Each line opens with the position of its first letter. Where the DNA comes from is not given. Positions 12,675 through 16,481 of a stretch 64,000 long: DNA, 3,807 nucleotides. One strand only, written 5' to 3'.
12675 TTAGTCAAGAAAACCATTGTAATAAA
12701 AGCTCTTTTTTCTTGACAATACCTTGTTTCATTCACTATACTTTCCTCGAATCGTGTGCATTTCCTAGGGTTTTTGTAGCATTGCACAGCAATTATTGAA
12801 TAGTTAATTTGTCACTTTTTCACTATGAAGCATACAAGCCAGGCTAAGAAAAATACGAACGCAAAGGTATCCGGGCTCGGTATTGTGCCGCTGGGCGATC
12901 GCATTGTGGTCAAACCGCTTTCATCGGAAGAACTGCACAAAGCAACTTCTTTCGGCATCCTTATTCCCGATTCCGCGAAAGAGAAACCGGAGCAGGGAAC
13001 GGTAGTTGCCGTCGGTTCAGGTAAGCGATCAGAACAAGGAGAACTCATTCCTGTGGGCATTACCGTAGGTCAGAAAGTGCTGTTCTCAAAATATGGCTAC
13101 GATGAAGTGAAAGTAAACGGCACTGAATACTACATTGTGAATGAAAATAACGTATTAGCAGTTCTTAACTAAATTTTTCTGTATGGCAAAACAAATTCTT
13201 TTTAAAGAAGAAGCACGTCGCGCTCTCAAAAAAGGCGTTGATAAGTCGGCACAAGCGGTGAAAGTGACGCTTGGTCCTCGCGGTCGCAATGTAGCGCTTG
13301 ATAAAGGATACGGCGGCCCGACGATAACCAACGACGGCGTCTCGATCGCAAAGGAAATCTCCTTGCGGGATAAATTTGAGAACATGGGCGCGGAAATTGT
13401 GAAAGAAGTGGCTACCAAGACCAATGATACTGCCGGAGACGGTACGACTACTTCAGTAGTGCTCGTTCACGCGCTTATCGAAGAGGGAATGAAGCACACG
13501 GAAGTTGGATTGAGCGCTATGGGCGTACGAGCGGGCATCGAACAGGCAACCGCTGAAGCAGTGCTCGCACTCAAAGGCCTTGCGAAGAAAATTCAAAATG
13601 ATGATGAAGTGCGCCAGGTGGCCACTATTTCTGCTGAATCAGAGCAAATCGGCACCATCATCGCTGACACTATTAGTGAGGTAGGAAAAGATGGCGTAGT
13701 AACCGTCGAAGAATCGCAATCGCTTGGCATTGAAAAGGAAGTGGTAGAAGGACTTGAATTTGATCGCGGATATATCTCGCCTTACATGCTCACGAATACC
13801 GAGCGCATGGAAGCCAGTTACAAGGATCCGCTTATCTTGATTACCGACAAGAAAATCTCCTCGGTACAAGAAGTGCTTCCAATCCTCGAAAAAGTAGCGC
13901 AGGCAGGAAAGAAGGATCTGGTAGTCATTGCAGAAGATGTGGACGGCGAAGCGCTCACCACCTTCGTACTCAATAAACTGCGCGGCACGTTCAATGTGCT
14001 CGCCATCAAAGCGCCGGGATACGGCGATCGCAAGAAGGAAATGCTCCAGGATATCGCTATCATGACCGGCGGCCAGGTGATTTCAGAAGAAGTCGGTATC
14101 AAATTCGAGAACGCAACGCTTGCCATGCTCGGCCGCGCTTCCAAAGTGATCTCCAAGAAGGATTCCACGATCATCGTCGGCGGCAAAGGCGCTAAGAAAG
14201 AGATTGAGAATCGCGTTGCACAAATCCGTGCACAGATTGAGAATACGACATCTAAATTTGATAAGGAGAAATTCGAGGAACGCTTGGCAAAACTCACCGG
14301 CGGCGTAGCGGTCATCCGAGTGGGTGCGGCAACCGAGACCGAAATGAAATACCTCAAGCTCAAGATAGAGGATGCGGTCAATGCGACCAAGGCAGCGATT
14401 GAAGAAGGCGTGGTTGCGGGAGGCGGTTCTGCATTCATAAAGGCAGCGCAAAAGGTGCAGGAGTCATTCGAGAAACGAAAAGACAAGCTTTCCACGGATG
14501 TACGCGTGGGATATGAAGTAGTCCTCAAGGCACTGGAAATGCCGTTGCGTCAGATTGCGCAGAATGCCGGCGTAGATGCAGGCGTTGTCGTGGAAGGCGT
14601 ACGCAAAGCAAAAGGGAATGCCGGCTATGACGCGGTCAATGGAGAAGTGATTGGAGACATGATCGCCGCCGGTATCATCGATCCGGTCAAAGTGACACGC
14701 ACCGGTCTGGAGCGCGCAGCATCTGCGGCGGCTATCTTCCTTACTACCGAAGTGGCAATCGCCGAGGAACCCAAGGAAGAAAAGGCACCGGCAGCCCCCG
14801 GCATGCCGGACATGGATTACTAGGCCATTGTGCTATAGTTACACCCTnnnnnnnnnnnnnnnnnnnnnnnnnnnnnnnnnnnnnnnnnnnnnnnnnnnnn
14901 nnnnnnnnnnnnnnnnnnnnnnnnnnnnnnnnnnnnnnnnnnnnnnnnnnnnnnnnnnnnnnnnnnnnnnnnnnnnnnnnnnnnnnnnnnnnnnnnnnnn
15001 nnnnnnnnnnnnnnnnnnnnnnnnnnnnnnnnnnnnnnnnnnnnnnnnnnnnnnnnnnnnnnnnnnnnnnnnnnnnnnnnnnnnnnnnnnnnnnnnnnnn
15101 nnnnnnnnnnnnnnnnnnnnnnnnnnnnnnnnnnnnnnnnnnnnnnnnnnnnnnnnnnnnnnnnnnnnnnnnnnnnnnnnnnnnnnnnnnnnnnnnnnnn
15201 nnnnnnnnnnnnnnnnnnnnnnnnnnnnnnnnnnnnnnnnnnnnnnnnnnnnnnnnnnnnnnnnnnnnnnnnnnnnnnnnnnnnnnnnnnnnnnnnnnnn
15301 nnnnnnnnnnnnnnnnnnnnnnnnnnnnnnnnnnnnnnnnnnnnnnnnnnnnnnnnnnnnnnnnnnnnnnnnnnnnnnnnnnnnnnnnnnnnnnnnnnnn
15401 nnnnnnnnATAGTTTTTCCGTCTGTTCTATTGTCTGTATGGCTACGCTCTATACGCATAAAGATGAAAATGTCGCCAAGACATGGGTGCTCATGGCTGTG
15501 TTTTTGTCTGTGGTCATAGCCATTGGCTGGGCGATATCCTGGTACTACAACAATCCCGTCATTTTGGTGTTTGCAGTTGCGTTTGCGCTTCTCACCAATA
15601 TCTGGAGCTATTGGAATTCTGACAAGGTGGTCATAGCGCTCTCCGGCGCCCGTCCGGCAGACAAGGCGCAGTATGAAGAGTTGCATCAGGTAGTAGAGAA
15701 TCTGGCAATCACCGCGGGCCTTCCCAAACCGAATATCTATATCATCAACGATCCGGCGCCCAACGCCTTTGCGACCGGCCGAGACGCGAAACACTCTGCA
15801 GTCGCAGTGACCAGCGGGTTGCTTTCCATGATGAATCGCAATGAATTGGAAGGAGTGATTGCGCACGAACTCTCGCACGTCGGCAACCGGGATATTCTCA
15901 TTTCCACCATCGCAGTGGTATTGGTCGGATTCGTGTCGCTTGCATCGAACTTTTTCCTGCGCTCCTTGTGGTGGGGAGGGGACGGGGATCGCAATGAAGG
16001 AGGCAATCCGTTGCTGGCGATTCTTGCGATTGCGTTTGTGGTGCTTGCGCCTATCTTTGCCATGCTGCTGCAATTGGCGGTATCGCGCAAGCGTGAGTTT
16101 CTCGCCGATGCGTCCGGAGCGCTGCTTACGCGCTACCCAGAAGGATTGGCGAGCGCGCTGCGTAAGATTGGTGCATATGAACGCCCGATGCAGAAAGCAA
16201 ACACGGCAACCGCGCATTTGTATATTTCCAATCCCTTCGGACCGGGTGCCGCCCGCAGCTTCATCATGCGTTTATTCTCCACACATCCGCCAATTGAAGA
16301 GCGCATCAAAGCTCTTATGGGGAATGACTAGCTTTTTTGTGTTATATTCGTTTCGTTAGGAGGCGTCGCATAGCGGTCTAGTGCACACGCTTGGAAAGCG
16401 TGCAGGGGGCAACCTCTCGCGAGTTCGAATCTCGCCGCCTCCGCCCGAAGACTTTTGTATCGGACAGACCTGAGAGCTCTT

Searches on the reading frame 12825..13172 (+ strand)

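Call 95: search_protein_families(library=pfam, proteins=[window:12825-13172:+], max_evalue=0.001)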
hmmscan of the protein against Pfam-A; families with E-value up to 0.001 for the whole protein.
window:12825-13172:+ (115 aa): 1 family
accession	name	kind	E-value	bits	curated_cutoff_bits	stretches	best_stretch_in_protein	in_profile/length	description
PF00166.26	Cpn10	-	3.4e-29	101.1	21.1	1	20-113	2-92/93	Chaperonin 10 Kd subunit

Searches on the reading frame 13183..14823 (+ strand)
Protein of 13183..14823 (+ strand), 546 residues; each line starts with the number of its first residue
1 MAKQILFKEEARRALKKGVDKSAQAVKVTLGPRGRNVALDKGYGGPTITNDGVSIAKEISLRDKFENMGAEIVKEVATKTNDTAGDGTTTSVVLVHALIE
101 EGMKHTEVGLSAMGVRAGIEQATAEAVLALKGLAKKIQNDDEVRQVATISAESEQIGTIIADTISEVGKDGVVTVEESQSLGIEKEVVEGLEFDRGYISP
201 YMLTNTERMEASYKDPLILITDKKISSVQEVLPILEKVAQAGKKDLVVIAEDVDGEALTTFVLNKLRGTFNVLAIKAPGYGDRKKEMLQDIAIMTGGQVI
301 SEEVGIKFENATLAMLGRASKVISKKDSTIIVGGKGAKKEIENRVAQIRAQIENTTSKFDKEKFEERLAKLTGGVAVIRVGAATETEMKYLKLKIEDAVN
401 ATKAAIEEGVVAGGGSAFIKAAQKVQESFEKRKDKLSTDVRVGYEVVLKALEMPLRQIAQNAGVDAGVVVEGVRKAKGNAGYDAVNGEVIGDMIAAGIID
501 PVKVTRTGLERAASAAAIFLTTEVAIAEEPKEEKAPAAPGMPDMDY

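Call 95: search_protein_families(library=pfam, proteins=[window:13183-14823:+], max_evalue=0.001)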
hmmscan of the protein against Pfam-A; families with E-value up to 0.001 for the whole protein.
window:13183-14823:+ (546 aa): 1 family
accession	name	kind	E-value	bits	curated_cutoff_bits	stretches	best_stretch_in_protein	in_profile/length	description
PF00118.29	Cpn60_TCP1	-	8.3e-72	242.9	34.3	1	23-527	2-487/490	TCP-1/cpn60 chaperonin family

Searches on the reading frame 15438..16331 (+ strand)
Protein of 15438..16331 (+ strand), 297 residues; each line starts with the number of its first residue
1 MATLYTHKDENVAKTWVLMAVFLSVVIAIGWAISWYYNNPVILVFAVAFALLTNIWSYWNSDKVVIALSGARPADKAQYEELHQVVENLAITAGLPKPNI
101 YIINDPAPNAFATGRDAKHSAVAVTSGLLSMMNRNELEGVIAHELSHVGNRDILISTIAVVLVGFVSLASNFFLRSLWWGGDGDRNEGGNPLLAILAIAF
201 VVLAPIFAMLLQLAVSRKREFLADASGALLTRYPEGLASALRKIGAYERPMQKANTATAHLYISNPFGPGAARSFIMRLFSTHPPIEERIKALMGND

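Call 4: search_protein_families(library=pfam, proteins=[window:15438-16331:+], max_evalue=0.1)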
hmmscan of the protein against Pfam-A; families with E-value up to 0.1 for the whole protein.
window:15438-16331:+ (297 aa): 3 families
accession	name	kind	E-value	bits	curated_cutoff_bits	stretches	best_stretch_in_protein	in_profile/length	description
PF01435.24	Peptidase_M48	-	2.6e-37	128.9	20.3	1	78-294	3-183/186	Peptidase family M48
PF18958.6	DUF5700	-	0.0004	20.3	25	1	96-157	94-150/283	Putative zinc dependent peptidase (DUF5700)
PF05569.17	Peptidase_M56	-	0.0015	18.2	31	1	50-162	113-218/296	BlaR1 peptidase M56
